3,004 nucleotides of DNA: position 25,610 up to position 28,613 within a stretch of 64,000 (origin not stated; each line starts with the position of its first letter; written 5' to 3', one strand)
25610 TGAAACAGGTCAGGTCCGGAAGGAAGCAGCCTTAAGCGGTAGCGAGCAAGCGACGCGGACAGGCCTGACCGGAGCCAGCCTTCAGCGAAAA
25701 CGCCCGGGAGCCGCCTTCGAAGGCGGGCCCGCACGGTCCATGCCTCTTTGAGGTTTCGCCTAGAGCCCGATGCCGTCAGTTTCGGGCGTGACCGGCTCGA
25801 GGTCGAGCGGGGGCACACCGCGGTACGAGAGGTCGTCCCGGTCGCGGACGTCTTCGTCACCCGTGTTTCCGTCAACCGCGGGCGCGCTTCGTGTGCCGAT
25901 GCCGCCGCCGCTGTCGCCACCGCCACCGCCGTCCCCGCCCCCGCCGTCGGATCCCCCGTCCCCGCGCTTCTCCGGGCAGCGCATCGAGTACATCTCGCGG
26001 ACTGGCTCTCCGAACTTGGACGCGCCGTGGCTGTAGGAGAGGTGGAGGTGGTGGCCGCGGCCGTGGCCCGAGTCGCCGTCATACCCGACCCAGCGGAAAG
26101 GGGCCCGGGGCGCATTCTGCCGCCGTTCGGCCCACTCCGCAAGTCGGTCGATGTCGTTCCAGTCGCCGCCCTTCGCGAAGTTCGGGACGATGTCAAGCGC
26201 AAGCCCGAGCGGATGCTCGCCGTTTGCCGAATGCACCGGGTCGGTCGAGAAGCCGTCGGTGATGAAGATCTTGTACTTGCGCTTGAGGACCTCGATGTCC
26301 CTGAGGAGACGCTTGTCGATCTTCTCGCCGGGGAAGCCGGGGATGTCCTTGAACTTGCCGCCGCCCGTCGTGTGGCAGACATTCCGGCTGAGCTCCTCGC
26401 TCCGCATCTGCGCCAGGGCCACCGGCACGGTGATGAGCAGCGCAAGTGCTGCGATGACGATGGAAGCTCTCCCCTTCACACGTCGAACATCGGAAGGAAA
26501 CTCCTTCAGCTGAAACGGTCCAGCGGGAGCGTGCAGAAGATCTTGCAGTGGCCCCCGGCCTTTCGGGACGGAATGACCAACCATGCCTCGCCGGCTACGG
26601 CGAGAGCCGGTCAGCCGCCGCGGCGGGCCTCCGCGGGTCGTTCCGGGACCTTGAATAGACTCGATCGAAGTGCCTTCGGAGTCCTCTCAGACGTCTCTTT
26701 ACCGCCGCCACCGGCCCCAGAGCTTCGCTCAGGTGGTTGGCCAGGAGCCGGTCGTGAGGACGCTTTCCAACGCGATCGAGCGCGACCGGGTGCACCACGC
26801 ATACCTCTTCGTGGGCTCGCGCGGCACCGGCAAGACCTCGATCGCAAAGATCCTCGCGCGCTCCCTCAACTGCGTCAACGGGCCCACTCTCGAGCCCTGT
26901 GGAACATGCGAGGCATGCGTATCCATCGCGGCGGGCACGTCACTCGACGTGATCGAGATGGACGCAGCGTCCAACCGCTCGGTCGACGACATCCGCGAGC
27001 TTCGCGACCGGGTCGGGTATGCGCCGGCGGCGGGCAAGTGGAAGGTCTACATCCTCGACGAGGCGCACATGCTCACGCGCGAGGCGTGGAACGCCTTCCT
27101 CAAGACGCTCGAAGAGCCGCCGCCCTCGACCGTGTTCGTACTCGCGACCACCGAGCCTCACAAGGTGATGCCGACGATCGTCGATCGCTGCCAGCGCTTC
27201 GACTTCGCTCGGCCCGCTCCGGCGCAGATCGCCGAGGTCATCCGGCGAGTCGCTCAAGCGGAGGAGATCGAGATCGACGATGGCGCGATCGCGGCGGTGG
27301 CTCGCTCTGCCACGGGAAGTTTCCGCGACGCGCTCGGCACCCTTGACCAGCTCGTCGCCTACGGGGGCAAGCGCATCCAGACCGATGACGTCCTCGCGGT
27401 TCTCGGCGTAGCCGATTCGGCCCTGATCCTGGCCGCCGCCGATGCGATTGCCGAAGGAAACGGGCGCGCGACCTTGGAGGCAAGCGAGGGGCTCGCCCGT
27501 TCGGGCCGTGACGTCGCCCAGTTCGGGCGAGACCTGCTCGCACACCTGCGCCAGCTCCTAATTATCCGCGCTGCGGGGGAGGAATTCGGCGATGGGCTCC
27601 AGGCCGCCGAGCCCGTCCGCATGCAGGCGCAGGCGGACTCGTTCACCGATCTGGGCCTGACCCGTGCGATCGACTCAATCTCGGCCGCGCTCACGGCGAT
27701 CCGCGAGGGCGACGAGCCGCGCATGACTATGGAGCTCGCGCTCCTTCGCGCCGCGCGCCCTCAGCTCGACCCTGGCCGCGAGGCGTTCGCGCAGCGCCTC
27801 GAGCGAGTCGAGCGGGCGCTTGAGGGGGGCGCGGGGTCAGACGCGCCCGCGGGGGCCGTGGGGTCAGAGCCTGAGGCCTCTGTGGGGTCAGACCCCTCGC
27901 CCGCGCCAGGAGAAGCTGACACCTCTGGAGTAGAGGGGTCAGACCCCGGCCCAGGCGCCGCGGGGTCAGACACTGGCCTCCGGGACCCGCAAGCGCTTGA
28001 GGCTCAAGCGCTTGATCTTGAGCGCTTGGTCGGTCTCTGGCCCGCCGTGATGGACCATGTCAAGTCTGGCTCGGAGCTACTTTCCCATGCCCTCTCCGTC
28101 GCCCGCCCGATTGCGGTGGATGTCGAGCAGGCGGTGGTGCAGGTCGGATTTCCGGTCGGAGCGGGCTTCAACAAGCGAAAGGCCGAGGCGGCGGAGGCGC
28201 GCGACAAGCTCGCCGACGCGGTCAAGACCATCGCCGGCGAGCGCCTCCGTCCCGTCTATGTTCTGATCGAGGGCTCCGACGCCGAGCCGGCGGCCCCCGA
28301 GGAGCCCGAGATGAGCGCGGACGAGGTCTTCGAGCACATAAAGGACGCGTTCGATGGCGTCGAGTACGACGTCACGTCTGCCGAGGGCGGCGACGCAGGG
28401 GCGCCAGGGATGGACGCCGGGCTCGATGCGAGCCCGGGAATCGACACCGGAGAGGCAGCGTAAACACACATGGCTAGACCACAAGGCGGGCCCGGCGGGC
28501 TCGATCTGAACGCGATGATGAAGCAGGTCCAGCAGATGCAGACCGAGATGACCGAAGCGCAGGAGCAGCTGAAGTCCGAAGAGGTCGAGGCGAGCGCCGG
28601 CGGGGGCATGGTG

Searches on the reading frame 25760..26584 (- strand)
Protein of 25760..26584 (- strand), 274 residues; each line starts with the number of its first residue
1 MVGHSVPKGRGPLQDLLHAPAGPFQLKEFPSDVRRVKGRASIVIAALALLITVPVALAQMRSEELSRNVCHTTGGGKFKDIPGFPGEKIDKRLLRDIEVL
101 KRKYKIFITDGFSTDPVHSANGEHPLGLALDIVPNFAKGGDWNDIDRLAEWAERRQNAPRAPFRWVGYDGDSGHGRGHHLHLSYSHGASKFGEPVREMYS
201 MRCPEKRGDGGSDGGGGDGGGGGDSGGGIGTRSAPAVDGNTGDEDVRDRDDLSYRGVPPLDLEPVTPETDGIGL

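Call 9: search_protein_families(library=pfam, proteins=[window:25760-26584:-], max_evalue=0.01)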
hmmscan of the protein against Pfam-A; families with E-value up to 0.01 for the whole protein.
window:25760-26584:- (274 aa): 0 families

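Call 59: find_homologous_proteins(query=window:25760-26584:-, max_evalue=1e-10)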
Query window:25760-26584:- (274 aa): 1167 proteins with E <= 1e-10 among 8000 candidates; the best 120 are listed.
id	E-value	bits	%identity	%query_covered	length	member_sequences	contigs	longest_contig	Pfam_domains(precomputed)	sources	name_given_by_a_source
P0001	2.6e-158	544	100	87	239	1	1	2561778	-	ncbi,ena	-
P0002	2.6e-116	406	73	96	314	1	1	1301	-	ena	-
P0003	2.9e-107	377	63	95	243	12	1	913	-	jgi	jgi:uncharacterized membrane protein YgcG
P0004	1.9e-96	341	62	87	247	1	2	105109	-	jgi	jgi:hypothetical protein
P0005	6.9e-92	326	73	63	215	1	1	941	-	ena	-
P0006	7.7e-92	326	66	80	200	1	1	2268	-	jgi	-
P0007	4.0e-90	320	68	71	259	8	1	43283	-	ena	-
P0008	3.7e-89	317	71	63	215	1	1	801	-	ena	-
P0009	3.8e-88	314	67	72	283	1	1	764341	-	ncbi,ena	-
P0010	1.2e-87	312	66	71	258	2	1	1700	-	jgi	jgi:uncharacterized membrane protein YgcG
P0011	1.3e-86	309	70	60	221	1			-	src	-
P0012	1.6e-86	309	70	67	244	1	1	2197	-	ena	-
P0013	7.8e-85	303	75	56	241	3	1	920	-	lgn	-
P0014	1.2e-84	303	74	58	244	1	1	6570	-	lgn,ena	-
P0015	3.3e-84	301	61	79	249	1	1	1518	-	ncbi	-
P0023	1.4e-80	289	76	55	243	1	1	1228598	-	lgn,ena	-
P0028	1.4e-79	286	75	53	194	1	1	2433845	-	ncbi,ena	-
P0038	3.1e-77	278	70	62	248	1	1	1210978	-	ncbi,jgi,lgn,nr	ncbi:MAG: hypothetical protein QOI31_1851 [Solirubrobacterales bacterium]|jgi:hypothetical protein|n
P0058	1.4e-74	269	68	57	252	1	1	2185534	-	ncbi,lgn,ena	-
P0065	1.8e-73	266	63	63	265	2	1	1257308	-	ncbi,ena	-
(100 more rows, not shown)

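Call 60: find_encoding_contigs(protein=P0001, flank=10000, max_places=2)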
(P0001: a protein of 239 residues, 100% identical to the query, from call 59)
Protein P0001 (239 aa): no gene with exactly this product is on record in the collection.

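Call 61: find_encoding_contigs(protein=P0028, flank=10000, max_places=2)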
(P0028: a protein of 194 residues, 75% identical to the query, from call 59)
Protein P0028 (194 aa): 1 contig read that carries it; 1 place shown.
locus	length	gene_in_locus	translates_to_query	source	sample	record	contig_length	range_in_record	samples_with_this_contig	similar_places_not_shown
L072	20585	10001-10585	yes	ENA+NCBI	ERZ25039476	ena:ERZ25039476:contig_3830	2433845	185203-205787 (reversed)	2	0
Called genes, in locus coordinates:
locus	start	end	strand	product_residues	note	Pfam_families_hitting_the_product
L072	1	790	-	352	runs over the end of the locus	PF01118:Semialdhyde_dh, PF02774:Semialdhyde_dhC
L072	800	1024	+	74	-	-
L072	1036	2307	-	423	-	PF00696:AA_kinase, PF01842:ACT, PF22468:ACT_9, PF01842:ACT, PF13840:ACT_7, PF22468:ACT_9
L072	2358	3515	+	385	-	PF00933:Glyco_hydro_3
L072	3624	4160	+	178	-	PF03551:PadR, PF13601:HTH_34 (weak), PF10400:Vir_act_alpha_C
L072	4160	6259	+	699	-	PF03176:MMPL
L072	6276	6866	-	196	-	PF21176:RecR_HhH, PF02132:RecR_ZnF (weak), PF01751:Toprim, PF13662:Toprim_4, PF21175:RecR_C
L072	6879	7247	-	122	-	PF02575:YbaB_DNA_bd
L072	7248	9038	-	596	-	PF13177:DNA_pol3_delta2, PF00004:AAA, PF22608:DNAX_ATPase_lid, PF12169:DNA_pol3_gamma3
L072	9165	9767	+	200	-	PF26571:VldE (weak)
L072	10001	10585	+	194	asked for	-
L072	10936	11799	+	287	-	PF00106:adh_short, PF08659:KR, PF13561:adh_short_C2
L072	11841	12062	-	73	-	PF20059:DUF6458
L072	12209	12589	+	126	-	PF03995:Inhibitor_I36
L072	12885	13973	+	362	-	-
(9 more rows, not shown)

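Call 62: find_encoding_contigs(protein=P0038, flank=10000, max_places=2)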
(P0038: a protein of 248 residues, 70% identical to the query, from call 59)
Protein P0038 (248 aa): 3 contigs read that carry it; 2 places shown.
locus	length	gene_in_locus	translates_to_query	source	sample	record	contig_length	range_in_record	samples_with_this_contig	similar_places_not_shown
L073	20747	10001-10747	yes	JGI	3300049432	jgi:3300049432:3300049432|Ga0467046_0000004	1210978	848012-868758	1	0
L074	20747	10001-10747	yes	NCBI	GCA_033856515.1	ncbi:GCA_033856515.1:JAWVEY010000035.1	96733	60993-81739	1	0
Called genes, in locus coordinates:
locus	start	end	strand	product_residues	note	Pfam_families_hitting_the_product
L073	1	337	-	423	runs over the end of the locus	PF00696:AA_kinase, PF01842:ACT, PF22468:ACT_9, PF01842:ACT, PF13840:ACT_7, PF22468:ACT_9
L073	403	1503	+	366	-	PF00933:Glyco_hydro_3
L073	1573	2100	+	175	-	PF03551:PadR, PF13601:HTH_34 (weak), PF10400:Vir_act_alpha_C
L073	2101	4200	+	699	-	PF03176:MMPL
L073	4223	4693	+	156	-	-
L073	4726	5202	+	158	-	-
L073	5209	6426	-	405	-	-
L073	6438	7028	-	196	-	PF21176:RecR_HhH, PF02132:RecR_ZnF (weak), PF01751:Toprim, PF13662:Toprim_4, PF21175:RecR_C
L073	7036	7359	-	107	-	PF02575:YbaB_DNA_bd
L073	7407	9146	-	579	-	PF13177:DNA_pol3_delta2, PF13604:AAA_30 (faint), PF00004:AAA, PF22608:DNAX_ATPase_lid, PF12169:DNA_pol3_gamma3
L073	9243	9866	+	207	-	-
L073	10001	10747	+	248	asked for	-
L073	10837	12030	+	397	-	PF01244:Peptidase_M19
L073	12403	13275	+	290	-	PF00106:adh_short, PF08659:KR, PF13561:adh_short_C2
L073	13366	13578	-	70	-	PF20059:DUF6458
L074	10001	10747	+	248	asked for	-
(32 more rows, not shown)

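Call 72: find_encoding_contigs(protein=P0023, flank=10000, max_places=1)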
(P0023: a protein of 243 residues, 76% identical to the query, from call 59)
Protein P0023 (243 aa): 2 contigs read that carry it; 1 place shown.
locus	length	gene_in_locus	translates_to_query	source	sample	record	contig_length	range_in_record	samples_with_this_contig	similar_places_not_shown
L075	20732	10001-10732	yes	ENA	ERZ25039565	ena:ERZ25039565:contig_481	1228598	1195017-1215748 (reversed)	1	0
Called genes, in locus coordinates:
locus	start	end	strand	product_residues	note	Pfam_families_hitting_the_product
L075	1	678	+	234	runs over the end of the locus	-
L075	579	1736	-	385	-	-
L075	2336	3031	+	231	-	-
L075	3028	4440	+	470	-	PF03176:MMPL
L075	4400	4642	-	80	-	-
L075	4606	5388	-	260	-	PF01370:Epimerase (weak), PF02254:TrkA_N (weak), PF05368:NmrA, PF13460:NAD_binding_10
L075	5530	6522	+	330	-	PF12852:Cupin_6, PF00165:HTH_AraC (weak), PF12833:HTH_18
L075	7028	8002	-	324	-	PF02575:YbaB_DNA_bd, PF21176:RecR_HhH, PF02132:RecR_ZnF (weak), PF01751:Toprim, PF13662:Toprim_4, PF21175:RecR_C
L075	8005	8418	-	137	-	-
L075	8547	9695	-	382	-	PF13177:DNA_pol3_delta2, PF00004:AAA, PF22608:DNAX_ATPase_lid, PF12169:DNA_pol3_gamma3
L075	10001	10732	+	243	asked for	-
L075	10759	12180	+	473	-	PF01244:Peptidase_M19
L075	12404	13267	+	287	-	PF00106:adh_short, PF08659:KR, PF13561:adh_short_C2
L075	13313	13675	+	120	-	-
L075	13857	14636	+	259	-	PF03176:MMPL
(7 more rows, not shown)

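Call 73: find_encoding_contigs(protein=P0058, flank=10000, max_places=1)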
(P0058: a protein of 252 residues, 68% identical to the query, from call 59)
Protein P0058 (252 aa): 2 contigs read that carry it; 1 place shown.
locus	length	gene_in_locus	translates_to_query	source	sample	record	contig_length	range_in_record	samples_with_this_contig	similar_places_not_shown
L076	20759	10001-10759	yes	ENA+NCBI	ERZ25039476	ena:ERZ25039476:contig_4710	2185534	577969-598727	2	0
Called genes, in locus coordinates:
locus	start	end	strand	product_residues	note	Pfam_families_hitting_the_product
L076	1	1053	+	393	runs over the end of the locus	PF00999:Na_H_Exchanger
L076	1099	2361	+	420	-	PF02040:ArsB, PF03600:CitMHS, PF06450:NhaB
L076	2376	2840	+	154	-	PF00571:CBS (faint)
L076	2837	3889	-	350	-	PF01118:Semialdhyde_dh, PF02774:Semialdhyde_dhC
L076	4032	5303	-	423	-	PF00696:AA_kinase, PF01842:ACT, PF22468:ACT_9, PF01842:ACT (weak), PF13840:ACT_7, PF22468:ACT_9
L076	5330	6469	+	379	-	PF00933:Glyco_hydro_3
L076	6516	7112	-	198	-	PF21176:RecR_HhH, PF02132:RecR_ZnF, PF01751:Toprim, PF13662:Toprim_4, PF21175:RecR_C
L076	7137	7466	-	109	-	PF02575:YbaB_DNA_bd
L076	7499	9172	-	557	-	PF13177:DNA_pol3_delta2, PF00004:AAA, PF22608:DNAX_ATPase_lid, PF12169:DNA_pol3_gamma3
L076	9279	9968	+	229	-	-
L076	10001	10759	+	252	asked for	-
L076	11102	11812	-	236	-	PF00139:Lectin_legB, PF18483:Lectin_L-type_dom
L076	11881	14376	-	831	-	PF01244:Peptidase_M19 (faint)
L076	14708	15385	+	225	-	-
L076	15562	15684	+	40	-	-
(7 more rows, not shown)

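Call 74: find_encoding_contigs(protein=P0065, flank=10000, max_places=1)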
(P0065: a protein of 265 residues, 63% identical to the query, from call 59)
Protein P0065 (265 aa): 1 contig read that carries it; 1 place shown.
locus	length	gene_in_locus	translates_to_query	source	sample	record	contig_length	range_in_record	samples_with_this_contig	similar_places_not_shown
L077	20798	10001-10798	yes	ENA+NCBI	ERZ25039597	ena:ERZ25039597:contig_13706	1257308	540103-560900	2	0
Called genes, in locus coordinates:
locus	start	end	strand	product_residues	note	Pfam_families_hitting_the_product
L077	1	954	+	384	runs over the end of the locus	PF00933:Glyco_hydro_3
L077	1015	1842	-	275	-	-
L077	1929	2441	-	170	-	PF13238:AAA_18, PF13671:AAA_33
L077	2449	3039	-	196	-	PF21176:RecR_HhH, PF02132:RecR_ZnF (weak), PF01751:Toprim, PF13662:Toprim_4, PF21175:RecR_C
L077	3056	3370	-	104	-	PF02575:YbaB_DNA_bd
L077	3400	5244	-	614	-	PF05496:RuvB_N (weak), PF13177:DNA_pol3_delta2, PF00004:AAA, PF22608:DNAX_ATPase_lid, PF12169:DNA_pol3_gamma3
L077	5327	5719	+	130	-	-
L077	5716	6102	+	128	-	PF13344:Hydrolase_6, PF13242:Hydrolase_like (weak)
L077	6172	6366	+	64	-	-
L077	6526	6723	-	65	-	PF23855:DUF7218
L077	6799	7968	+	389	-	PF00144:Beta-lactamase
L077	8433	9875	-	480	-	PF00069:Pkinase, PF01636:APH (faint), PF07714:PK_Tyr_Ser-Thr, PF03109:ABC1, PF13428:TPR_14 (faint), PF13424:TPR_12 (faint), PF13432:TPR_16 (weak), PF14559:TPR_19 (weak)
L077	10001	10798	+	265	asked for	-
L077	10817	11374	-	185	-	PF12464:Mac, PF00132:Hexapep, PF14602:Hexapep_2 (weak)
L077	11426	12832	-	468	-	PF14659:Phage_int_SAM_3, PF22022:Phage_int_M, PF00589:Phage_integrase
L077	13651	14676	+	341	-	-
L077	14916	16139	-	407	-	PF00872:Transposase_mut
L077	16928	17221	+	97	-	PF01527:HTH_Tnp_1, PF10668:Phage_terminase, PF13542:HTH_Tnp_ISL3 (weak), PF13384:HTH_23 (weak), PF13518:HTH_28 (weak)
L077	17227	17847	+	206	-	PF13276:HTH_21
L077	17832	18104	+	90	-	PF13683:rve_3, PF13333:rve_2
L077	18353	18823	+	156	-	PF00075:RNase_H (faint), PF13456:RVT_3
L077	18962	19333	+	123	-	PF00355:Rieske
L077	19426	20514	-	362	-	PF04313:HSDR_N (weak), PF18899:DUF5655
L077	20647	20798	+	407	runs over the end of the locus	PF00872:Transposase_mut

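Call 79: find_homologous_proteins(query=L077:11426-12832:-, max_evalue=1e-20)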
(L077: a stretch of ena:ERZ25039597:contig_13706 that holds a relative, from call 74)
Query L077:11426-12832:- (468 aa): 2544 proteins with E <= 1e-20 among 8000 candidates; the best 120 are listed.
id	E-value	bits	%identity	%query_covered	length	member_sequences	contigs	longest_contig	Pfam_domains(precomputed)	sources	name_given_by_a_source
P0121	0.0e+0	1024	100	100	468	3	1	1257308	PF14659.13,PF22022.3,PF00589.28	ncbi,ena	-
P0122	2.8e-226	770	81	93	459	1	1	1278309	PF14659.13,PF22022.3,PF00589.28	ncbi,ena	-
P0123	1.0e-217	742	76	99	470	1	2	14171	PF14659.13,PF22022.3,PF00589.28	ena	-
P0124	6.4e-214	729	74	100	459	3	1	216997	PF14659.13,PF22022.3,PF00589.28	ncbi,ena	-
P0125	4.3e-213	726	74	97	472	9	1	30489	PF14659.13,PF22022.3,PF00589.28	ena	-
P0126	2.4e-212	724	74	97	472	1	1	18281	PF14659.13,PF22022.3,PF00589.28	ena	-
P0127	2.8e-212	724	75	97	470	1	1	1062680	PF14659.13,PF22022.3,PF00589.28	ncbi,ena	-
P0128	2.6e-211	720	73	100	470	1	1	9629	PF14659.13,PF22022.3,PF00589.28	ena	-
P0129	2.5e-192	658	68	95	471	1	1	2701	PF14659.13,PF22022.3,PF00589.28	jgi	jgi:integrase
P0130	2.4e-187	641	68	94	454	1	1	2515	PF22022.3,PF00589.28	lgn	-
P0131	7.7e-186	636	68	96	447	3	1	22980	PF14659.13,PF22022.3,PF00589.28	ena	-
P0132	1.1e-185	636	68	96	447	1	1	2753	PF14659.13,PF22022.3,PF00589.28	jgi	-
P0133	2.7e-184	631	65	96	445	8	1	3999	PF14659.13,PF22022.3,PF00589.28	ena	-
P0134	8.3e-184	630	69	94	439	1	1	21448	PF14659.13,PF22022.3,PF00589.28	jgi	jgi:integrase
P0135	4.8e-183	627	68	94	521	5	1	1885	PF14659.13,PF22022.3,PF00589.28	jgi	jgi:integrase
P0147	1.9e-175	602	65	96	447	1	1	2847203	PF14659.13,PF22022.3,PF00589.28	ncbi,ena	-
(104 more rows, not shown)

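Call 82: find_encoding_contigs(protein=P0122, flank=10000, max_places=1)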
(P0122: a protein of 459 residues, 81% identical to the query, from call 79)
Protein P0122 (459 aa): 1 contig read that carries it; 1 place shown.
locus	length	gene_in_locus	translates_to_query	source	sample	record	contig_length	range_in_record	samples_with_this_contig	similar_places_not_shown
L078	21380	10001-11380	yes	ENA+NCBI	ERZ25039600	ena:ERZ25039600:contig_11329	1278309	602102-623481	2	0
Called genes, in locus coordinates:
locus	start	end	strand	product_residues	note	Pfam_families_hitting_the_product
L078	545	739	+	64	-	PF00486:Trans_reg_C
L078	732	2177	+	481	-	PF00672:HAMP, PF00512:HisKA, PF13581:HATPase_c_2 (weak), PF02518:HATPase_c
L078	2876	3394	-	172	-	PF13701:DDE_Tnp_1_4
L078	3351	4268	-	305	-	PF13701:DDE_Tnp_1_4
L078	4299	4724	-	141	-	-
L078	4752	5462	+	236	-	-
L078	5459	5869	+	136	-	-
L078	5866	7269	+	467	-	-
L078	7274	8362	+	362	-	-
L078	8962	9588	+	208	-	-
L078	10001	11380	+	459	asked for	PF14659:Phage_int_SAM_3, PF22022:Phage_int_M, PF00589:Phage_integrase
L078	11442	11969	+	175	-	PF12464:Mac, PF00132:Hexapep, PF14602:Hexapep_2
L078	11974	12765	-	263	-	-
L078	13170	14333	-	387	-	PF00144:Beta-lactamase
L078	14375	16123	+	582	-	PF05496:RuvB_N (weak), PF13177:DNA_pol3_delta2, PF00004:AAA, PF22608:DNAX_ATPase_lid, PF12169:DNA_pol3_gamma3, PF20964:DnaX_C (weak)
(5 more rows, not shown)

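Call 88: find_encoding_contigs(protein=P0127, flank=10000, max_places=1)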
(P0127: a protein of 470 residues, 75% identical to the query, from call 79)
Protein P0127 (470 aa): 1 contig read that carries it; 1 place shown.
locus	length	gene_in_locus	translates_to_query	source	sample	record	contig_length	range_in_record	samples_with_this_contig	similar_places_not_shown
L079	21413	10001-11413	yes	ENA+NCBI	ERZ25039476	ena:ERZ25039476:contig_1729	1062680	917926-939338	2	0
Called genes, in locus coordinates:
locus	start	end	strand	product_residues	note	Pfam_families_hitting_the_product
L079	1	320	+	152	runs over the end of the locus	-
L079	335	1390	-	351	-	PF00188:CAP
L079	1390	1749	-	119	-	PF00903:Glyoxalase, PF13669:Glyoxalase_4 (faint), PF18029:Glyoxalase_6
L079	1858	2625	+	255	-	-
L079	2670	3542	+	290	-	PF13489:Methyltransf_23 (weak), PF01135:PCMT (weak), PF01209:Ubie_methyltran, PF08241:Methyltransf_11, PF08242:Methyltransf_12, PF13649:Methyltransf_25, PF13847:Methyltransf_31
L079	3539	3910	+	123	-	-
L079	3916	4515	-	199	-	-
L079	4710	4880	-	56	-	-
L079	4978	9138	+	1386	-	PF13415:Beta-prop_FBX42, PF24681:Kelch_KLHDC2_KLHL20_DRC7, PF24981:Beta-prop_ATRN-LZTR1, PF13415:Beta-prop_FBX42, PF24681:Kelch_KLHDC2_KLHL20_DRC7, PF24681:Kelch_KLHDC2_KLHL20_DRC7, PF24981:Beta-prop_ATRN-LZTR1, PF24681:Kelch_KLHDC2_KLHL20_DRC7, +16 more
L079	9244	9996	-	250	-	-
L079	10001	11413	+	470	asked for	PF14659:Phage_int_SAM_3 (weak), PF22022:Phage_int_M, PF00589:Phage_integrase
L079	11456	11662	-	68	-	-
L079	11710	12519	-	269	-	-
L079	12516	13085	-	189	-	-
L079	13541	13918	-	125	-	-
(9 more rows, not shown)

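Call 89: find_encoding_contigs(protein=P0147, flank=10000, max_places=1)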
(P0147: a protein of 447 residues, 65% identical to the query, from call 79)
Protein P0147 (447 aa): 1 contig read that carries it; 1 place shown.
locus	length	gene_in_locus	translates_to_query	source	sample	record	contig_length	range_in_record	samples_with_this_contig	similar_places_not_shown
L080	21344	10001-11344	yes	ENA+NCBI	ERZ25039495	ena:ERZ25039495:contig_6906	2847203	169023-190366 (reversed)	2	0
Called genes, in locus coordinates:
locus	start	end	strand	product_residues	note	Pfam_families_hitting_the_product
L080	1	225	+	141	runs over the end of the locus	PF01047:MarR, PF12802:MarR_2, PF13463:HTH_27 (weak)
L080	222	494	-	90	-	PF09851:SHOCT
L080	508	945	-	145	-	PF19850:DUF6325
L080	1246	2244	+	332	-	PF26348:SRA_ScoMcrA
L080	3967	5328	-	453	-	PF13701:DDE_Tnp_1_4, PF01609:DDE_Tnp_1 (weak)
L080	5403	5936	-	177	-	-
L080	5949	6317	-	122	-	PF13289:SIR2_2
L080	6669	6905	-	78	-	PF13560:HTH_31, PF12844:HTH_19, PF01381:HTH_3, PF13443:HTH_26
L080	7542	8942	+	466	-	PF00078:RVT_1, PF08388:GIIM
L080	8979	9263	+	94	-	-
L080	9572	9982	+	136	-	-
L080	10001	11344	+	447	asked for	PF14659:Phage_int_SAM_3 (weak), PF22022:Phage_int_M (weak), PF00589:Phage_integrase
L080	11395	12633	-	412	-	PF00999:Na_H_Exchanger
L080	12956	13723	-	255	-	PF01061:ABC2_membrane, PF12698:ABC2_membrane_3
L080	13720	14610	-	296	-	PF00005:ABC_tran, PF13304:AAA_21 (weak)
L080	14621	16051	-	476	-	-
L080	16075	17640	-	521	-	-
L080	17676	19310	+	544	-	PF05496:RuvB_N (faint), PF13177:DNA_pol3_delta2, PF00004:AAA, PF13401:AAA_22 (faint), PF22608:DNAX_ATPase_lid, PF12169:DNA_pol3_gamma3, PF20964:DnaX_C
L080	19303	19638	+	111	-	PF02575:YbaB_DNA_bd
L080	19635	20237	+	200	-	PF21176:RecR_HhH, PF02132:RecR_ZnF, PF13662:Toprim_4, PF01751:Toprim, PF21175:RecR_C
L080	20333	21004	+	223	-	PF00990:GGDEF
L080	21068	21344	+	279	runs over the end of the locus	PF00376:MerR, PF13411:MerR_1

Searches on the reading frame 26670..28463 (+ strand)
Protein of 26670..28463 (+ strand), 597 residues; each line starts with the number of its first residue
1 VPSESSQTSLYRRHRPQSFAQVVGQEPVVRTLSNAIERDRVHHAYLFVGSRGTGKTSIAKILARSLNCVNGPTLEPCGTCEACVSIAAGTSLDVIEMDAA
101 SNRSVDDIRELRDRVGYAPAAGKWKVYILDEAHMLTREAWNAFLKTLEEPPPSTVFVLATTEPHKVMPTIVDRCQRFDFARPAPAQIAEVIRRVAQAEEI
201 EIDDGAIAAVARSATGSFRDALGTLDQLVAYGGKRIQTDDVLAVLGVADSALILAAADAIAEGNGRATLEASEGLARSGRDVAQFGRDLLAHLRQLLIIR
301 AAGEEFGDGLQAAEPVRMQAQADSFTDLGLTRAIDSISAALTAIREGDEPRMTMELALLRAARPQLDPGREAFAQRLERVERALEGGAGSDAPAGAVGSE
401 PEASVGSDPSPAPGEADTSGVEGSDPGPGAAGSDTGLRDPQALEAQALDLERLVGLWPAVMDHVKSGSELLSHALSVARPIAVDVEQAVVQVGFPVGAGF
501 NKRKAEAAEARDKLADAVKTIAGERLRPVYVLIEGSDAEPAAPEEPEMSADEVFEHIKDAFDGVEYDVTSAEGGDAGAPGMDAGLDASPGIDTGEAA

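Call 22: search_protein_families(library=pfam, proteins=[window:26670-28463:+], max_evalue=0.01)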
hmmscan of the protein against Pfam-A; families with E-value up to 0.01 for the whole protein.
window:26670-28463:+ (597 aa): 15 families
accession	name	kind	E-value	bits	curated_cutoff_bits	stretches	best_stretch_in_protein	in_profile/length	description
PF13177.12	DNA_pol3_delta2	-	1.3e-45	155.7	27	1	25-181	2-159/161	DNA polymerase III, delta subunit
PF12169.13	DNA_pol3_gamma3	-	2.6e-14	53.7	24.4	1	237-365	2-131/143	DNA polymerase III subunits gamma and tau domain III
PF22608.2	DNAX_ATPase_lid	-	5.9e-12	45.6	27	1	186-233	1-48/49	DNA polymerase III clamp loader subunit, ATPase lid domain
PF00004.35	AAA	-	1.4e-10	42.1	21.2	1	46-177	2-126/131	ATPase family associated with various cellular activities (AAA)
PF05496.18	RuvB_N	-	2.3e-05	24.6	27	1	15-76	2-71/159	Holliday junction DNA helicase RuvB P-loop domain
PF13401.12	AAA_22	-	7e-05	23.6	27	1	45-148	8-109/130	AAA domain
PF20964.2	DnaX_C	-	8e-05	23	26.2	1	446-532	5-87/113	DNA polymerase III subunit tau, C-terminal domain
PF13604.12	AAA_30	-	9.9e-05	22.6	27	1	45-149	21-114/191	AAA domain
PF13191.12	AAA_16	-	0.00063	20.7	32.6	1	21-87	1-73/167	AAA ATPase domain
PF05970.20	PIF1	-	0.0023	18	25.9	1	25-147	6-126/223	PIF1-like helicase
PF12775.13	AAA_7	-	0.0024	17.9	25.8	0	42-67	33-58/181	P-loop containing dynein motor region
PF07728.20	AAA_5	-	0.0038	17.7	22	0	46-149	3-92/139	AAA domain (dynein-related subfamily)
PF04851.21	ResIII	-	0.0039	17.6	22.5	0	25-66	8-47/164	Type III restriction enzyme, res subunit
PF16193.11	AAA_assoc_2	-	0.0063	17.2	34.3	0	198-241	3-51/81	AAA C-terminal domain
PF13173.12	AAA_14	-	0.0073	16.7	27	0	43-159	3-96/129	AAA domain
